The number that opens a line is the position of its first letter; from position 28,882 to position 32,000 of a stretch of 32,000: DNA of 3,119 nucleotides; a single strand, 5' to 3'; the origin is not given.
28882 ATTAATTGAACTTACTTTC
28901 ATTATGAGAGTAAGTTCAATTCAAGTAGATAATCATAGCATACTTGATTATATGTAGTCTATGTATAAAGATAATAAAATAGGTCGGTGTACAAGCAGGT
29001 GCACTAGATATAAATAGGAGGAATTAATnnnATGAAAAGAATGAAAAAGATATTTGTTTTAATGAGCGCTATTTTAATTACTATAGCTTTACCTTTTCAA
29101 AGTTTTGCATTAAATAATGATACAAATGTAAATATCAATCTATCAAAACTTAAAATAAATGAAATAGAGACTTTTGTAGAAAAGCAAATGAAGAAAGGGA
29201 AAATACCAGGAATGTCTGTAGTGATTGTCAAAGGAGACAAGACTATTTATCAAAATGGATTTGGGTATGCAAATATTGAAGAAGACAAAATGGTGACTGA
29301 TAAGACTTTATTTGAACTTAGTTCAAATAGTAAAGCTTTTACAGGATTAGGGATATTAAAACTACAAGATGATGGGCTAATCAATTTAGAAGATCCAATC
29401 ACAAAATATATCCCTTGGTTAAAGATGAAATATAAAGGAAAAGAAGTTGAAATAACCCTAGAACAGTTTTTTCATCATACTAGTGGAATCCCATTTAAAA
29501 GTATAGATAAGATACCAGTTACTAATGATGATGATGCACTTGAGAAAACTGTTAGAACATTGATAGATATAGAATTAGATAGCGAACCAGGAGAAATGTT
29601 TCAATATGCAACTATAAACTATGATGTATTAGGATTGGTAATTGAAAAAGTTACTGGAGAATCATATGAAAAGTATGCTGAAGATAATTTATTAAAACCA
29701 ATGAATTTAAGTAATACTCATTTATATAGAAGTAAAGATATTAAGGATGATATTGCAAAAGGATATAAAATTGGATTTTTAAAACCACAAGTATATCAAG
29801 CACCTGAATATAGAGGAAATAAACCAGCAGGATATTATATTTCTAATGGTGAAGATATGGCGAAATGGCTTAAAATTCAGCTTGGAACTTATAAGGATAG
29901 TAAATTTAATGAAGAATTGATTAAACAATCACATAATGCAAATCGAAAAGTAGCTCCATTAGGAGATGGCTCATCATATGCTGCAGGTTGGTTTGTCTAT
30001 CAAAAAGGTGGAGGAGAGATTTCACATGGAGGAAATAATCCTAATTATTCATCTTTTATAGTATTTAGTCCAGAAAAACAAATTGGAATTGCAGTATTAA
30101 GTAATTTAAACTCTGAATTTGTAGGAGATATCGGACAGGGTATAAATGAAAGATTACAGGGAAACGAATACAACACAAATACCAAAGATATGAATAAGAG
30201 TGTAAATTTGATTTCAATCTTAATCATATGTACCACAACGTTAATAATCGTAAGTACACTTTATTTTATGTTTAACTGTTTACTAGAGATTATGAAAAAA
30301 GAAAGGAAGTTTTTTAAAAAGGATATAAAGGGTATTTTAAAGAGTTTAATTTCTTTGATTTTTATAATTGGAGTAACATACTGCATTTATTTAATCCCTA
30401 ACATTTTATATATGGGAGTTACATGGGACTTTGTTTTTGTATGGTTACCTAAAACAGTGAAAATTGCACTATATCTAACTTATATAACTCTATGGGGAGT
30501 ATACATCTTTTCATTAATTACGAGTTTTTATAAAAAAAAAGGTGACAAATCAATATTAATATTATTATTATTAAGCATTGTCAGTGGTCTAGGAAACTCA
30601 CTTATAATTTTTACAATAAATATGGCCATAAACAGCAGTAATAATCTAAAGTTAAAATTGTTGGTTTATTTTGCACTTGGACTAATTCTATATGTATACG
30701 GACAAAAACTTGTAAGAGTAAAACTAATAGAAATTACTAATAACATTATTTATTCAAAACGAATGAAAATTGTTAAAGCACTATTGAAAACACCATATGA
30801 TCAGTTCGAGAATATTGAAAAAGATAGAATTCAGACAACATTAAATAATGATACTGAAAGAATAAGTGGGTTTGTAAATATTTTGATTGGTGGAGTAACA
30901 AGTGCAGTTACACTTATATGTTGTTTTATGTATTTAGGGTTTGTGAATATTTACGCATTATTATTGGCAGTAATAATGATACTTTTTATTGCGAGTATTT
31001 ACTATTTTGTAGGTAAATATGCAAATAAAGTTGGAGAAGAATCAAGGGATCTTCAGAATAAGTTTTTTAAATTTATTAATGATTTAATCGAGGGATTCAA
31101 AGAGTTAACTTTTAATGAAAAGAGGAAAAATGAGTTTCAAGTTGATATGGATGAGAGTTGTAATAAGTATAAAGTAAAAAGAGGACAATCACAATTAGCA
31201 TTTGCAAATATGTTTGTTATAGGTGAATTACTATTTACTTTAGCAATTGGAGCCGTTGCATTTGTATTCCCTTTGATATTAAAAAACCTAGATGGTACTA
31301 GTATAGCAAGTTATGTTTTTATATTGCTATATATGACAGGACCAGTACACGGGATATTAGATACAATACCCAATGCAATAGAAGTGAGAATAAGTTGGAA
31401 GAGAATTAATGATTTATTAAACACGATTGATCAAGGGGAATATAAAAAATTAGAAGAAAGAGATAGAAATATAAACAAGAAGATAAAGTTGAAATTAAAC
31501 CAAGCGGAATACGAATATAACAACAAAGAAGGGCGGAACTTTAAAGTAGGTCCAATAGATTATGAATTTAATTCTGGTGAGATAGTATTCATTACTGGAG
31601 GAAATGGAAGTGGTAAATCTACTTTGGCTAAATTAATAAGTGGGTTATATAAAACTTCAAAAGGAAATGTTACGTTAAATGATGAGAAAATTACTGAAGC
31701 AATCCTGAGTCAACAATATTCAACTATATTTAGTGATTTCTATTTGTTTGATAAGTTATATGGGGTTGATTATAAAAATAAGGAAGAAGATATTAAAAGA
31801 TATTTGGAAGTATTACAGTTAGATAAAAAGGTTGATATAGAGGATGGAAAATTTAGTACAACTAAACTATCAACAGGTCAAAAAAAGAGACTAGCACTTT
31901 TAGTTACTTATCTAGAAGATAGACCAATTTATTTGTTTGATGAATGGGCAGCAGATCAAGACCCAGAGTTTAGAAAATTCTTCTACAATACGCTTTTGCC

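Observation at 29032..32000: Single ORF fusing a ClbP-like D-Asn peptidase to an ABC exporter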

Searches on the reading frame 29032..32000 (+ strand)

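Call 4: search_protein_families(library=pfam, proteins=[window:29032-32000:+], max_evalue=0.01)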
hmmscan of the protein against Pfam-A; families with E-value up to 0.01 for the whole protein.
window:29032-32000:+ (989 aa): 7 families
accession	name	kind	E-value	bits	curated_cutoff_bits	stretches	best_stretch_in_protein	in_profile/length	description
PF00144.29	Beta-lactamase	-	3.7e-68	230.6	27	1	46-362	2-313/329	Beta-lactamase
PF00005.33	ABC_tran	-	9.4e-24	85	25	1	841-973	3-136/137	ABC transporter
PF00664.28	ABC_membrane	-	2.5e-07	31.1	28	1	509-768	2-267/274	ABC transporter transmembrane region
PF02463.25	SMC_N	-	8.7e-05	22.5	40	0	917-984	119-179/220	RecF/RecN/SMC N terminal domain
PF13304.12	AAA_21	-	0.0011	19.5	27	0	851-872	1-22/304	AAA domain, putative AbiEii toxin, Type IV TA system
PF13555.12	AAA_29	-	0.0033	17.6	27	1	845-865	18-38/61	P-loop containing region of AAA domain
PF07728.20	AAA_5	-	0.0065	16.9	22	0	852-898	2-48/139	AAA domain (dynein-related subfamily)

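Call 5: search_protein_families(library=ncbifam, proteins=[window:29032-32000:+], max_evalue=0.01)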
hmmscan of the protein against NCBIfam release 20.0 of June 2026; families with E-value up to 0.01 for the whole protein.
window:29032-32000:+ (989 aa): 200 families (the best 25 are shown)
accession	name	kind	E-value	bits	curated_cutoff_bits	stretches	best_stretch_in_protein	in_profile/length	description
TIGR01194.1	cyc_pep_trnsptr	subfamily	1e-93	314.9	286.2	1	509-989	21-513/554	cyclic peptide export ABC transporter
NF007813.0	PRK10522.1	equivalog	9.7e-85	285.2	604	1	495-989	3-493/547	multidrug ABC transporter permease/ATP-binding protein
NF033085.1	bla_class_C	equivalog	2.4e-29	102.3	415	1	45-308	8-259/356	class C beta-lactamase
NF045998.1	cleave_ABC_plasm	equivalog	1.9e-27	95.9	500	1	498-971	148-628/673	Mbov_0121 family peptidase domain-containing ABC transporter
TIGR02203.1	MsbA_lipidA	equivalog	3e-27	95.4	602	1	560-979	74-504/572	lipid A export permease/ATP-binding protein MsbA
NF012173.1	CMY2-MIR-ACT-EC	exception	1.4e-26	93.2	680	1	40-299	26-270/380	CMY2/MIR/ACT/EC family class C beta-lactamase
TIGR02868.1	CydC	equivalog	4.1e-26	91.7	329.05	1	583-983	95-509/530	thiol reductant ABC exporter subunit CydC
NF000385.4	blaACT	exception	1.2e-24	87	810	1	45-284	32-258/380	ACT family cephalosporin-hydrolyzing class C beta-lactamase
NF002968.0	PRK03642.1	equivalog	2.2e-24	86.1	385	1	5-231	2-242/432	penicillin binding protein PBP4B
NF007943.0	PRK10662.1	equivalog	2.6e-24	85.5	266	1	11-355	9-352/380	D-alanyl-D-alanine-carboxypeptidase/endopeptidase AmpH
NF000191.1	CMY2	exception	1.3e-23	83.4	800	1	46-300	33-271/381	CMY-2 family class C beta-lactamase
NF045671.1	blaPNC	exception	3.8e-23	82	750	1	13-287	16-279/401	PNC family class C beta-lactamase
NF008364.0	PRK11160.1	equivalog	4e-23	81.9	630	1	567-973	86-504/575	heme ABC transporter ATP-binding protein/permease CydC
NF000185.2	BlaEC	exception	4.4e-23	81.8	850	1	43-287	25-257/377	BlaEC family class C beta-lactamase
NF041665.1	blaPSZ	exception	5.4e-23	81.6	850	1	47-285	33-258/379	PSZ family class C beta-lactamase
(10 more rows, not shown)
